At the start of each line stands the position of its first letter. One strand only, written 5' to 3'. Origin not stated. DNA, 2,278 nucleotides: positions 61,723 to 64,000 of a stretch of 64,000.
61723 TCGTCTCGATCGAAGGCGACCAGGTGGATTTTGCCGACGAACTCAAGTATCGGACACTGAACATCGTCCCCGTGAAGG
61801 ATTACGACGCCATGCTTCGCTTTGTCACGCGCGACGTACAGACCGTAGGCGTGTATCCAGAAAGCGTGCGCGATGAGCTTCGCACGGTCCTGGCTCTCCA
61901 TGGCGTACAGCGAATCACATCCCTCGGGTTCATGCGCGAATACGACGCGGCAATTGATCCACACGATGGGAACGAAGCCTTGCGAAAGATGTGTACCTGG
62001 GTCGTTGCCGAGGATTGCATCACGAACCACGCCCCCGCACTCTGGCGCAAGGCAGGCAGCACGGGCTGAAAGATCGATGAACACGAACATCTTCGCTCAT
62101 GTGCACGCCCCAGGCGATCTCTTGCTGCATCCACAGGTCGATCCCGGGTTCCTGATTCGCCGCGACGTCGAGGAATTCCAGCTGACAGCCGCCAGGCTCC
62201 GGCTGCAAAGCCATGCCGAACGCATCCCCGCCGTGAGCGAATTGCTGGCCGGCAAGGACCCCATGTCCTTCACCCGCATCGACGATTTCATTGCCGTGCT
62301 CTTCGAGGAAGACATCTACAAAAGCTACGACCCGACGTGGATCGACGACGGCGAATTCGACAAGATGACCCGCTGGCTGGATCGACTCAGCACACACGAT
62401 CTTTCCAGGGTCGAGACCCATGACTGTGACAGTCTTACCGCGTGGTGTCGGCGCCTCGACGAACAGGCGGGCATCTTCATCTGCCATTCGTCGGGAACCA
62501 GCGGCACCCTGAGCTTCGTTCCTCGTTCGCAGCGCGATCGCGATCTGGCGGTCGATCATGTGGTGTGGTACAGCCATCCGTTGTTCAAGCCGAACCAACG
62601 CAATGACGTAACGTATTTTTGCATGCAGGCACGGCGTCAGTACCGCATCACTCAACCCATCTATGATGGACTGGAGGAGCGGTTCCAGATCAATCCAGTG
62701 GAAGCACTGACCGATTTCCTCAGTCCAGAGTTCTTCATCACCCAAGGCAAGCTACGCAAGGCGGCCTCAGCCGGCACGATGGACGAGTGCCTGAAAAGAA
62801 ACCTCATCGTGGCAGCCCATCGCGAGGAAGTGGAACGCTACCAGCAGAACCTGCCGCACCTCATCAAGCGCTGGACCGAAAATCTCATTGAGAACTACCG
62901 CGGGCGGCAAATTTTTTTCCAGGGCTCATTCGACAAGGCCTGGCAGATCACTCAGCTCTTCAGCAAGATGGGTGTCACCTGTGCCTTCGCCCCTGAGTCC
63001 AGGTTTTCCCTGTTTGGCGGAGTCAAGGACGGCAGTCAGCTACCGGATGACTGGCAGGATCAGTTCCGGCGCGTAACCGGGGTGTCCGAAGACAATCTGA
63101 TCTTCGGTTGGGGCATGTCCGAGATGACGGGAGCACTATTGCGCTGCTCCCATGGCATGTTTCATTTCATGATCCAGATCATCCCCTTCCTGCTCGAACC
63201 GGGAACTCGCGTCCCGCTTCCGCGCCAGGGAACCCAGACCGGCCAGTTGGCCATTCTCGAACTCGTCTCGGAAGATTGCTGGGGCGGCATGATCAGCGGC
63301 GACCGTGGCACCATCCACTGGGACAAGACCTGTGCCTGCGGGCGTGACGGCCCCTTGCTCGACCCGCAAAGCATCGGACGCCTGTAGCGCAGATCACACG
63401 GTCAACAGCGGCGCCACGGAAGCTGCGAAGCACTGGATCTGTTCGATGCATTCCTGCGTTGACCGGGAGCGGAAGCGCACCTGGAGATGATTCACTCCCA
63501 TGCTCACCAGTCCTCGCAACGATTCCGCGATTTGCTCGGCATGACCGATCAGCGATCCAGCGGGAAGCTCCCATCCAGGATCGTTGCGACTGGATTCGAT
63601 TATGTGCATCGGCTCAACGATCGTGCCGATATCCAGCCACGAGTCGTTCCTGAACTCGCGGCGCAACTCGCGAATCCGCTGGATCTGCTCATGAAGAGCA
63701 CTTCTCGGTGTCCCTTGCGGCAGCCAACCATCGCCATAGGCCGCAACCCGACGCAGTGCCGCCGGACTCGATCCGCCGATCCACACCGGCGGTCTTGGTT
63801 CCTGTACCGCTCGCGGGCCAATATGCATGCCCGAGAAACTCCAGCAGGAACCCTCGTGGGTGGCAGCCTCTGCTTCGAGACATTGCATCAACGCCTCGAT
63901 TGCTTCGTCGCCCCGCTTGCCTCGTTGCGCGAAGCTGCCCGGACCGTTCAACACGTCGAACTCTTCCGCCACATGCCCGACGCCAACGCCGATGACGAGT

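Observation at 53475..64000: Lux-like but non-lux system: duplicated LuxC and LuxE homologs next to a luciferase-family oxidoreductase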

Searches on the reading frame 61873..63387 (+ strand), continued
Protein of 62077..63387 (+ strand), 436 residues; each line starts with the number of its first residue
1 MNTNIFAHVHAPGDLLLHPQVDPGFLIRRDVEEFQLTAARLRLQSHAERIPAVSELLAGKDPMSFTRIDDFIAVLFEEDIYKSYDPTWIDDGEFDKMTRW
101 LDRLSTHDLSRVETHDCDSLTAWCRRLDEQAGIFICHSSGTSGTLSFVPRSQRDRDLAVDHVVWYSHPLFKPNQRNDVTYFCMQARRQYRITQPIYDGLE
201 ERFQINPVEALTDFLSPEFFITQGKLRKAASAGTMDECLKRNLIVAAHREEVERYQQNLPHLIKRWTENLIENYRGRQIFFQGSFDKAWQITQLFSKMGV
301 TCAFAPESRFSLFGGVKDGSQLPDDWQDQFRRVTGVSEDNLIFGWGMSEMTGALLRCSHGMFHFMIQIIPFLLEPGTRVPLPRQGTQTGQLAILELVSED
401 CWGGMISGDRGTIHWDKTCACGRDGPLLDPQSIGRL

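Call 82: search_protein_representatives(alignment_id=A1)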
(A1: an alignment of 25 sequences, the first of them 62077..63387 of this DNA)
Query: 25 sequences, 466 profile positions. Proteins with E-value up to 0.001 (for the whole library): 1746; up to 1e-10: 1039; up to 1e-30: 409. The best 150 are listed.
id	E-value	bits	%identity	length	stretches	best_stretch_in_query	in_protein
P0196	9.0e-181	618.2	-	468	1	11-466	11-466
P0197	6.1e-171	585.8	-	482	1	4-465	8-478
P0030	1.2e-157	542.0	-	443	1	8-441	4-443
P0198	2.9e-155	534.2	-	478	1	6-465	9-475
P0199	7.9e-152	522.8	-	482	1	5-465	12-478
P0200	8.0e-149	512.9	-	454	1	25-465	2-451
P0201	1.2e-148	512.3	-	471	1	7-465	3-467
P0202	1.5e-148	512.1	-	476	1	9-466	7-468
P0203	1.0e-142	492.8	-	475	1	7-464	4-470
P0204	1.5e-142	492.2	-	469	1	17-465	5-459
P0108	4.5e-141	487.4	-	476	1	8-465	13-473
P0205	2.3e-139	481.7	-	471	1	5-465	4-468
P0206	3.3e-139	481.2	-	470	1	7-465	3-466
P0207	1.0e-138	479.6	-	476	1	13-465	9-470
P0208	2.2e-137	475.2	-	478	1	23-465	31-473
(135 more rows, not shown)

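Call 84: search_protein_families(library=pfam, proteins=[L016:1759-2613:+, L016:2567-4072:+, L016:4069-6000:+], max_evalue=0.001)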
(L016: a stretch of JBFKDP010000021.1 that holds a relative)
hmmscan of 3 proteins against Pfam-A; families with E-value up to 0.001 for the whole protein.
L016:1759-2613:+ (284 aa): 1 family
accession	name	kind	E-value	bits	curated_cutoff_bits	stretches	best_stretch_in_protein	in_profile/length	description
PF04909.20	Amidohydro_2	-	2.4e-40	139.6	26.4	1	8-279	1-288/289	Amidohydrolase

L016:2567-4072:+ (501 aa): 4 families
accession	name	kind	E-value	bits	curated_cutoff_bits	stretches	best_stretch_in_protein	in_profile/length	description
PF03841.19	SelA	-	4.8e-157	523.1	22.8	1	118-486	1-366/367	L-seryl-tRNA selenium transferase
PF12390.13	Se-cys_synth_N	-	7.7e-06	26.3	22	1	47-83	2-40/40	Selenocysteine synthase N terminal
PF00266.25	Aminotran_5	-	7.5e-05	22.3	21.5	1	225-351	109-222/371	Aminotransferase class-V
PF01053.26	Cys_Met_Meta_PP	-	0.00043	19.4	27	0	167-336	55-204/381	Cys/Met metabolism PLP-dependent enzyme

L016:4069-6000:+ (643 aa): 6 families
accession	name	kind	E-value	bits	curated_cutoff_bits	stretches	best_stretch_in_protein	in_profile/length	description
PF00009.33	GTP_EFTU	-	1.2e-35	123.2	26.5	1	2-164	5-186/188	Elongation factor Tu GTP binding domain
PF25461.1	Beta-barrel_SelB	-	3.9e-17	62.8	27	1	278-357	9-79/80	Selenocysteine-specific elongation factor, beta-barrel domain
PF09107.17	SelB-wing_3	-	2.3e-14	53.1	23.2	1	584-625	6-46/47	Elongation factor SelB, winged helix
PF01926.29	MMR_HSR1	-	1.1e-05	25.9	21.9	1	3-113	2-113/113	50S ribosome-binding GTPase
PF09106.17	SelB-wing_2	-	3.2e-05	24.3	22.3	1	442-498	1-57/57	Elongation factor SelB, winged helix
PF03144.31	GTP_EFTU_D2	-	0.0001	23.1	30.3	1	190-257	1-72/73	Elongation factor Tu domain 2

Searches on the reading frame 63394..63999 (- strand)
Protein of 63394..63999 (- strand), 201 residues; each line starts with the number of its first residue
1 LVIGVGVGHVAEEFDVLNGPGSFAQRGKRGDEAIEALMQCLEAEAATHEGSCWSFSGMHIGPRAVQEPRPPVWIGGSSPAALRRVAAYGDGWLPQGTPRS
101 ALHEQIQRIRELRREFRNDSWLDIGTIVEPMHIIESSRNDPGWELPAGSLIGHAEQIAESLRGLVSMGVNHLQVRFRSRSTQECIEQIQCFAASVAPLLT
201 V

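Call 7: search_protein_families(library=pfam, proteins=[window:63394-63999:-], max_evalue=0.01)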
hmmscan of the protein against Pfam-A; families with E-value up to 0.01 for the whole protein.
window:63394-63999:- (201 aa): 1 family
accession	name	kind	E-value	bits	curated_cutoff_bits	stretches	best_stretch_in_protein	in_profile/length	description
PF00296.26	Bac_luciferase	-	2.3e-23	83.5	27.9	1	2-120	101-218/314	Luciferase-like monooxygenase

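Call 8: search_protein_families(library=ncbifam, proteins=[window:63394-63999:-], max_evalue=0.01)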
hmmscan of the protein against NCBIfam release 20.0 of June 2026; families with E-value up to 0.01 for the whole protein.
window:63394-63999:- (201 aa): 13 families
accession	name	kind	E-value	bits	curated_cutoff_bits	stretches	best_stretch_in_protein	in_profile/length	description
TIGR03619.1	F420_Rv2161c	subfamily_domain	1.2e-31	110.2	166.9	1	1-174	92-245/247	TIGR03619 family F420-dependent LLM class oxidoreductase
TIGR04021.1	LLM_DMSO2_sfnG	equivalog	4.6e-12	46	382.95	1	22-119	130-227/350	dimethylsulfone monooxygenase SfnG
TIGR03854.1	F420_MSMEG_3544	hypoth_equivalog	8.7e-12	44.9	295.6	1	24-101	111-187/290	TIGR03854 family LLM class F420-dependent oxidoreductase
TIGR03565.1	alk_sulf_monoox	equivalog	6.1e-11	42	518.2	1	21-154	117-247/346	FMNH2-dependent alkanesulfonate monooxygenase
NF001939.1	PRK00719.1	subfamily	1.8e-10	40.2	510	1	24-153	123-246/373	alkanesulfonate monooxygenase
TIGR03571.1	lucif_BA3436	subfamily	4.3e-10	39.3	303.9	1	1-189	115-297/304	TIGR03571 family LLM class oxidoreductase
TIGR03560.1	F420_Rv1855c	subfamily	4.7e-10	39.7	231.4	1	2-115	99-214/227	TIGR03560 family F420-dependent LLM class oxidoreductase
TIGR04024.1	F420_NP1902A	hypoth_equivalog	5e-06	25.5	345.4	1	23-110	108-194/330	TIGR04024 family LLM class F420-dependent oxidoreductase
TIGR03621.1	F420_MSMEG_2516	subfamily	5.2e-06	25.8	213.15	1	1-87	88-168/295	TIGR03621 family F420-dependent LLM class oxidoreductase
TIGR03555.1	F420_mer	equivalog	8.9e-05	22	348.7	1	2-94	87-175/325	5,10-methylenetetrahydromethanopterin reductase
TIGR04465.1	ArgArg_F420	equivalog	0.00012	21.3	470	1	2-96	144-236/364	F420-dependent hydroxymycolic acid dehydrogenase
TIGR03564.1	F420_MSMEG_4879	subfamily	0.0018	18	234.25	1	3-106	74-174/265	TIGR03564 family F420-dependent LLM class oxidoreductase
NF002619.0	PRK02271.1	equivalog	0.0045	16.3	276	0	28-110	112-192/329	5,10-methylenetetrahydromethanopterin reductase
